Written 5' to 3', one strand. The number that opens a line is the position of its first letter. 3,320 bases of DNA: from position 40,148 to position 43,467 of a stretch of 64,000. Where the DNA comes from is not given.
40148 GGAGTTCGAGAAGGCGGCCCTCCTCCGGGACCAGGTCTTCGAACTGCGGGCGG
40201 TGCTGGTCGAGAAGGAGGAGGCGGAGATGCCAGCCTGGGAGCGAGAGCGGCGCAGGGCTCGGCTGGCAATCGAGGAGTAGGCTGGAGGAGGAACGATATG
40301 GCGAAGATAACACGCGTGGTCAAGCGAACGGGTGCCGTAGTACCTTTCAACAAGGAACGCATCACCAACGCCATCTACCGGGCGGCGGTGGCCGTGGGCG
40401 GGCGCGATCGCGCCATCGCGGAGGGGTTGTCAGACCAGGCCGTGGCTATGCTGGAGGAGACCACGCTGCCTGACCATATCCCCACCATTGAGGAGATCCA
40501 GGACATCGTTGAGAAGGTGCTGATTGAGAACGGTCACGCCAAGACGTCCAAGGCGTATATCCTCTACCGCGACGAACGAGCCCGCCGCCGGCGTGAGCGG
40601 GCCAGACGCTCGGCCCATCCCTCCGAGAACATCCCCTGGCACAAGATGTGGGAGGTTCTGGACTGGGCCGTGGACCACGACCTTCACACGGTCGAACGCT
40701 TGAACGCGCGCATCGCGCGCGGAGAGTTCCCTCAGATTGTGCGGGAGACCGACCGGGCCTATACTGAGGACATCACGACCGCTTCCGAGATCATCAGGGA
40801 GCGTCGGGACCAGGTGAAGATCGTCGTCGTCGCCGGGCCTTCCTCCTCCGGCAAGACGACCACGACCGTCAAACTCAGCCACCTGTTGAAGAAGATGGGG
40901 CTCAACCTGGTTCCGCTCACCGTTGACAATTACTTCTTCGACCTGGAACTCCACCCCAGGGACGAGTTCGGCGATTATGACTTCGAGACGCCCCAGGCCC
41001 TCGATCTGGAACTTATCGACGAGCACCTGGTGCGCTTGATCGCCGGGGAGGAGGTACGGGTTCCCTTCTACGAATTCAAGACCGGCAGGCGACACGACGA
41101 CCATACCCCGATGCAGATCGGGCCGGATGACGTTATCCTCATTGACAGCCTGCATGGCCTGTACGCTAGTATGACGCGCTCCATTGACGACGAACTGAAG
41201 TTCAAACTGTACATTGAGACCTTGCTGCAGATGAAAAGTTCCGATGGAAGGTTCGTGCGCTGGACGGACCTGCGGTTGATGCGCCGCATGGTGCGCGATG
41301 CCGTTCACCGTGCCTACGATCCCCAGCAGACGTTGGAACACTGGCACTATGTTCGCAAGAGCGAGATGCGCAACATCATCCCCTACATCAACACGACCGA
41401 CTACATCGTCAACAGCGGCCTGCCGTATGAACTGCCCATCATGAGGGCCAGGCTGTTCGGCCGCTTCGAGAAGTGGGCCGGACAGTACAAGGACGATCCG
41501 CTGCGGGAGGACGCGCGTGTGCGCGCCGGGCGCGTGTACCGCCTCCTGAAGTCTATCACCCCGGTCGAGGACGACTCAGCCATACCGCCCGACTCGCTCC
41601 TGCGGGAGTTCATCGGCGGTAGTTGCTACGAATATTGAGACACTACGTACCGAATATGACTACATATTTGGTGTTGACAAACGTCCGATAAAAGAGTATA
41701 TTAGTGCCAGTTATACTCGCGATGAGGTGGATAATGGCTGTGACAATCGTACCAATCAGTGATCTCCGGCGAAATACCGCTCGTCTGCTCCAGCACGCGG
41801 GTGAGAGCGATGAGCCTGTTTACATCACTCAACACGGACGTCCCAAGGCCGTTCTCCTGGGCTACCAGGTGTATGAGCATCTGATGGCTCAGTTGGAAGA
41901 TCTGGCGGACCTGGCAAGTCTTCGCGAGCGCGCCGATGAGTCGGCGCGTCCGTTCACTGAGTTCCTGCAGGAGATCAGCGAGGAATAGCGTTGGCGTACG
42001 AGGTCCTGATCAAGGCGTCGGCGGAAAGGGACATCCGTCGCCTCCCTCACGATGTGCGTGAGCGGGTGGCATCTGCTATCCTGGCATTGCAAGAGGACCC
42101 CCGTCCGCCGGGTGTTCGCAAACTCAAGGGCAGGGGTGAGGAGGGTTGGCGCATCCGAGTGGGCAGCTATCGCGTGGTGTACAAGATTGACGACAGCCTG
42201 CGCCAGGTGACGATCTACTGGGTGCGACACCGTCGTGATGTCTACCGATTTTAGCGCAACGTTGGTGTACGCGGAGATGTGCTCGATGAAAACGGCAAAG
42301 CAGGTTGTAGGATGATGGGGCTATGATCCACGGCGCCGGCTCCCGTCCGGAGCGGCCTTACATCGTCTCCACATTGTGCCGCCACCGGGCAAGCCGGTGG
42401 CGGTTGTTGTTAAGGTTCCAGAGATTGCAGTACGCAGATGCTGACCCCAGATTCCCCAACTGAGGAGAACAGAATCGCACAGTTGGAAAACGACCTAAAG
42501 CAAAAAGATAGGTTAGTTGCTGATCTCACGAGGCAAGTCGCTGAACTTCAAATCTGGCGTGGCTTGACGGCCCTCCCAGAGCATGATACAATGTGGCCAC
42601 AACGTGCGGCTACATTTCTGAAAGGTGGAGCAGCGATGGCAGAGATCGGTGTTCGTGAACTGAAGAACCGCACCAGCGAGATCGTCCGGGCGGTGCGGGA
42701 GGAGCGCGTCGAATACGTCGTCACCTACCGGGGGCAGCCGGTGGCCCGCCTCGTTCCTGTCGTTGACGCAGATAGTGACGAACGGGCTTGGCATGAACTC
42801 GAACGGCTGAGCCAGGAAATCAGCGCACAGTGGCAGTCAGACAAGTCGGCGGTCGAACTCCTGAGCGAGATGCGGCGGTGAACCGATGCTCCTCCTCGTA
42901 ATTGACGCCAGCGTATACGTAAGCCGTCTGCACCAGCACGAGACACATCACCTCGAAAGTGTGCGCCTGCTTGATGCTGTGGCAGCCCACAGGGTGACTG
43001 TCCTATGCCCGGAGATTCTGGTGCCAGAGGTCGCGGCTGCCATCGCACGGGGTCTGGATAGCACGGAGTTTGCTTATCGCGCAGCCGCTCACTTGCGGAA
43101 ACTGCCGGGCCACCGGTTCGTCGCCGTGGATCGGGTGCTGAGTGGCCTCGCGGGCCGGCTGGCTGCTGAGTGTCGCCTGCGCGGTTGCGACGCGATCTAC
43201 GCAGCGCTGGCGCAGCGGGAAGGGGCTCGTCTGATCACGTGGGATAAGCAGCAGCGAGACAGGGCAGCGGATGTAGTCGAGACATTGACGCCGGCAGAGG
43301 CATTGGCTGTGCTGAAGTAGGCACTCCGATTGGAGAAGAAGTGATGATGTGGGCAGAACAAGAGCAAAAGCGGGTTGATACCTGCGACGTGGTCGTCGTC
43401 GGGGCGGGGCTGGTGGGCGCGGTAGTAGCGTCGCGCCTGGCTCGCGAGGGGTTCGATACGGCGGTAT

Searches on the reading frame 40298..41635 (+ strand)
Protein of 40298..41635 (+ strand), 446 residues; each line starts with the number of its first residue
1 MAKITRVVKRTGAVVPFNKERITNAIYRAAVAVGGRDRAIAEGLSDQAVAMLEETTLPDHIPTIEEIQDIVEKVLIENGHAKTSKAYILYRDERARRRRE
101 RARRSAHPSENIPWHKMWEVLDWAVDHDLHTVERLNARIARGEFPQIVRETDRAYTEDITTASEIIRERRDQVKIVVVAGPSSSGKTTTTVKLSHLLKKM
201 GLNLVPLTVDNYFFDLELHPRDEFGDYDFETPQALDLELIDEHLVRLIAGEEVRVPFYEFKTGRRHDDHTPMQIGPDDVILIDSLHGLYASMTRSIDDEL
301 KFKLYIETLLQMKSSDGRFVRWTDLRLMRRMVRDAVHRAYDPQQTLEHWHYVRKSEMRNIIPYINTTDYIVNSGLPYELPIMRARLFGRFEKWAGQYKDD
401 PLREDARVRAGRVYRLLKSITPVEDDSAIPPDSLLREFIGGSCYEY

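Call 3: search_protein_families(library=pfam, proteins=[window:40298-41635:+], max_evalue=1)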
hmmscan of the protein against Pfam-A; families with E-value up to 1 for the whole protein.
window:40298-41635:+ (446 aa): 16 families
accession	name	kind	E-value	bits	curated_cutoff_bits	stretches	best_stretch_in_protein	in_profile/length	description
PF03477.21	ATP-cone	-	8.4e-22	78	25.8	1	6-95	2-87/88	ATP cone domain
PF00485.24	PRK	-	2.8e-20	73.4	22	1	175-373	1-189/196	Phosphoribulokinase / Uridine kinase family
PF01656.29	CbiA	-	0.00017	22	25.4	1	175-212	1-38/125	CobQ/CobB/MinD/ParA nucleotide binding domain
PF00448.28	SRP54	-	0.0019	18.3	22.7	1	174-212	2-40/196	SRP54-type protein, GTPase domain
PF13238.12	AAA_18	-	0.012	16.5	29.4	1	176-228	1-52/128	AAA domain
PF13191.12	AAA_16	-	0.022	15.7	32.6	1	169-251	20-85/167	AAA ATPase domain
PF20720.3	nSTAND3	-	0.025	14.7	27.2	1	162-207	6-51/155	Novel STAND NTPase 3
PF01583.26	APS_kinase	-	0.037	14.5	21.1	1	174-215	3-44/152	Adenylylsulphate kinase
PF13521.12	AAA_28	-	0.041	14.6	27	1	176-215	2-38/164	AAA domain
PF13245.12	AAA_19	-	0.065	13.8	25.1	0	172-201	10-39/134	AAA domain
PF25199.1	nSTAND_NTPase5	-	0.073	13.3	34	1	160-192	29-60/145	Novel STAND NTPase 5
PF00009.33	GTP_EFTU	-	0.077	13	26.5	0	173-199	3-29/188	Elongation factor Tu GTP binding domain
PF06068.19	TIP49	-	0.12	12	23.8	1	163-198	40-75/347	TIP49 P-loop domain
PF07931.18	CPT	-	0.15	12.3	22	1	174-231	2-56/172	Chloramphenicol phosphotransferase-like protein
PF03205.20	MobB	-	0.17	12.2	26.6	1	175-205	1-31/133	Molybdopterin guanine dinucleotide synthesis protein B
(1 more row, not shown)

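Call 4: search_protein_families(library=ncbifam, proteins=[window:40298-41635:+], max_evalue=1)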
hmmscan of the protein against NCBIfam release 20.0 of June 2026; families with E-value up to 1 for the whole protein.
window:40298-41635:+ (446 aa): 38 families (the best 25 are shown)
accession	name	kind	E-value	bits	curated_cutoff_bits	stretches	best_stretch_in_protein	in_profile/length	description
TIGR00235.1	udk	equivalog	4.5e-26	91.8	220.3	1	172-373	5-187/207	uridine kinase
NF004018.0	PRK05480.1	equivalog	2.5e-25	89.2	180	1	171-375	4-189/210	uridine kinase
NF005497.0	PRK07111.1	equivalog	4.2e-20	71.7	764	1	4-103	2-100/746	anaerobic ribonucleoside triphosphate reductase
NF005010.0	PRK06406.1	subfamily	2.1e-18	66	1125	1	3-101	3-102/771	vitamin B12-dependent ribonucleotide reductase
NF006126.0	PRK08270.1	equivalog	3.1e-17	62.1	548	1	5-103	3-97/684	ribonucleoside triphosphate reductase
NF006207.0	PRK08332.1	equivalog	1e-16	59.4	2400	1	4-103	3-101/1684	vitamin B12-dependent ribonucleotide reductase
NF005544.0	PRK07207.1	equivalog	3e-16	58.4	965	1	5-157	34-195/965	ribonucleoside-diphosphate reductase subunit alpha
NF005655.0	PRK07429.1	subfamily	1.8e-15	56.9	236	1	170-313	5-138/326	phosphoribulokinase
NF009028.0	PRK12364.1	equivalog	5.8e-14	51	1377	1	6-103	2-100/842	ribonucleoside-diphosphate reductase subunit alpha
NF009029.0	PRK12365.1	equivalog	8.3e-12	43.9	1350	1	4-122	117-240/1046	ribonucleoside-diphosphate reductase subunit alpha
NF006732.0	PRK09263.1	equivalog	4.8e-11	41.8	657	1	5-102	3-96/712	anaerobic ribonucleoside-triphosphate reductase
NF005807.0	PRK07667.1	equivalog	4.6e-06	26.3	221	1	160-284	4-127/193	kinase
TIGR03499.1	FlhF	equivalog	2.3e-05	24.5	174.15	1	141-212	167-239/286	flagellar biosynthesis GTPase FlhF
NF006746.0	PRK09270.1-5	subfamily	0.00074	18.5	250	1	164-258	11-106/210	nucleoside/nucleotide kinase family protein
NF009367.0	PRK12724.1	equivalog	0.00075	18.5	718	1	130-212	179-263/433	flagellar biosynthesis regulator FlhF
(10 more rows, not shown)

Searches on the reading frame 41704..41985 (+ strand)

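Call 3: search_protein_families(library=pfam, proteins=[window:41704-41985:+], max_evalue=1)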
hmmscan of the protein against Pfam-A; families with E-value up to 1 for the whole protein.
window:41704-41985:+ (94 aa): 2 families
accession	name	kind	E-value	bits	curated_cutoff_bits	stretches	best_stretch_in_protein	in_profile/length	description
PF02604.26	PhdYeFM_antitox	-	4.5e-18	65.2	29.8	1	14-83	2-70/74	Antitoxin Phd_YefM, type II toxin-antitoxin system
PF18506.7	RelB-like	-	0.099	12.9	27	1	42-68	8-35/62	RelB Antitoxin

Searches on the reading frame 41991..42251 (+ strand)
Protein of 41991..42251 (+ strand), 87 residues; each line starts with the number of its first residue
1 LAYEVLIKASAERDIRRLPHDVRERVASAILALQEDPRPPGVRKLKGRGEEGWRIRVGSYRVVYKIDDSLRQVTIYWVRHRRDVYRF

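Call 3: search_protein_families(library=pfam, proteins=[window:41991-42251:+], max_evalue=1)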
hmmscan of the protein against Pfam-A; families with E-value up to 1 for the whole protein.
window:41991-42251:+ (87 aa): 2 families
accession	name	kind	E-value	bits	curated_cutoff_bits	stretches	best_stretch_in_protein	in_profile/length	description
PF05016.21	ParE_toxin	-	4.5e-10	40.4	23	1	5-85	1-89/89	ParE toxin of type II toxin-antitoxin system, parDE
PF05973.20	Gp49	-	0.0032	17.9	23.9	1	14-67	2-59/90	Phage derived protein Gp49-like (DUF891)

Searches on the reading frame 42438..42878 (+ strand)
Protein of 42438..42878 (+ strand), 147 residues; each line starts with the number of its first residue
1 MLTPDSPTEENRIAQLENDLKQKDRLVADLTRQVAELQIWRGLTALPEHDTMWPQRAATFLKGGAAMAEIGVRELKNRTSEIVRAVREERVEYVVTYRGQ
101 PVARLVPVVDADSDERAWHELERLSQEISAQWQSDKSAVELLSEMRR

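Call 3: search_protein_families(library=pfam, proteins=[window:42438-42878:+], max_evalue=1)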
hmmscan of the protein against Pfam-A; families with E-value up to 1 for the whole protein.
window:42438-42878:+ (147 aa): 7 families
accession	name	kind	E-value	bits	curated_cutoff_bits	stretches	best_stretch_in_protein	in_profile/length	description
PF02604.26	PhdYeFM_antitox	-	8.9e-10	38.6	29.8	1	67-116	1-50/74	Antitoxin Phd_YefM, type II toxin-antitoxin system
PF16808.10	PKcGMP_CC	-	0.013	15.5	35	1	10-32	7-29/35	Coiled-coil N-terminus of cGMP-dependent protein kinase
PF08808.17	RES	-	0.092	13.2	23.2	1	65-137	43-116/157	RES domain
PF16331.10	TolA_bind_tri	-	0.098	13.2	30.1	1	10-38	3-31/76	TolA binding protein trimerisation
PF04102.17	SlyX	-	0.13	13.4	30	0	10-38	2-30/67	SlyX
PF08232.17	Striatin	-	0.17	12.7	29.4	1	11-37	32-58/151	Striatin family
PF22299.1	BRISC_FAM175B_helical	-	0.66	10.2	27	0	11-38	32-59/62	BRISC complex subunit FAM175B, helical domain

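Call 4: search_protein_families(library=ncbifam, proteins=[window:42438-42878:+], max_evalue=1)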
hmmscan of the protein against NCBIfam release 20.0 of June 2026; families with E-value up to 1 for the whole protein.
window:42438-42878:+ (147 aa): 3 families
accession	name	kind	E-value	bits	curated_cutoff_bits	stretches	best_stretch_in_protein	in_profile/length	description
TIGR01552.1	phd_fam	subfamily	1.4e-10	40.4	20.8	1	69-112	1-43/53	type II toxin-antitoxin system prevent-host-death family antitoxin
NF002321.0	PRK01261.1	equivalog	0.1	12.5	287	1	79-103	65-89/229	3-dehydroquinate dehydratase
NF001962.0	PRK00736.1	equivalog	0.22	11.3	72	1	9-36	4-31/69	hypothetical protein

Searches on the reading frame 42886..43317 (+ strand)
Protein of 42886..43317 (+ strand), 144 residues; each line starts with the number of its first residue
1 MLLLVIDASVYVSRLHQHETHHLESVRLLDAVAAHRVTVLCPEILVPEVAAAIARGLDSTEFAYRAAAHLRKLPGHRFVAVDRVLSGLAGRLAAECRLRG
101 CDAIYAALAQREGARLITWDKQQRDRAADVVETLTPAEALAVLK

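Call 3: search_protein_families(library=pfam, proteins=[window:42886-43317:+], max_evalue=1)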
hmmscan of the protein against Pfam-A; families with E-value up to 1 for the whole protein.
window:42886-43317:+ (144 aa): 2 families
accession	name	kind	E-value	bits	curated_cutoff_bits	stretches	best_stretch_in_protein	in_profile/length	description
PF01850.27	PIN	-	6.8e-11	43.3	23.6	1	5-127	2-118/120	PIN domain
PF13470.12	PIN_3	-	0.00034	21.8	27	1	4-74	2-71/115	PIN domain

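Call 4: search_protein_families(library=ncbifam, proteins=[window:42886-43317:+], max_evalue=1)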
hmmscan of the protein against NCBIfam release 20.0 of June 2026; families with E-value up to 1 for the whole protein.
window:42886-43317:+ (144 aa): 2 families
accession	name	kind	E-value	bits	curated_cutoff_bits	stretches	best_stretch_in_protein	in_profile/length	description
NF047959.1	TA_toxin_VapC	equivalog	0.002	18.2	80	1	5-121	2-114/125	type II toxin-antitoxin system VapC family toxin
TIGR00028.1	Mtu_PIN_fam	subfamily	0.018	15.3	73.6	1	4-122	3-128/143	TA system VapC family ribonuclease toxin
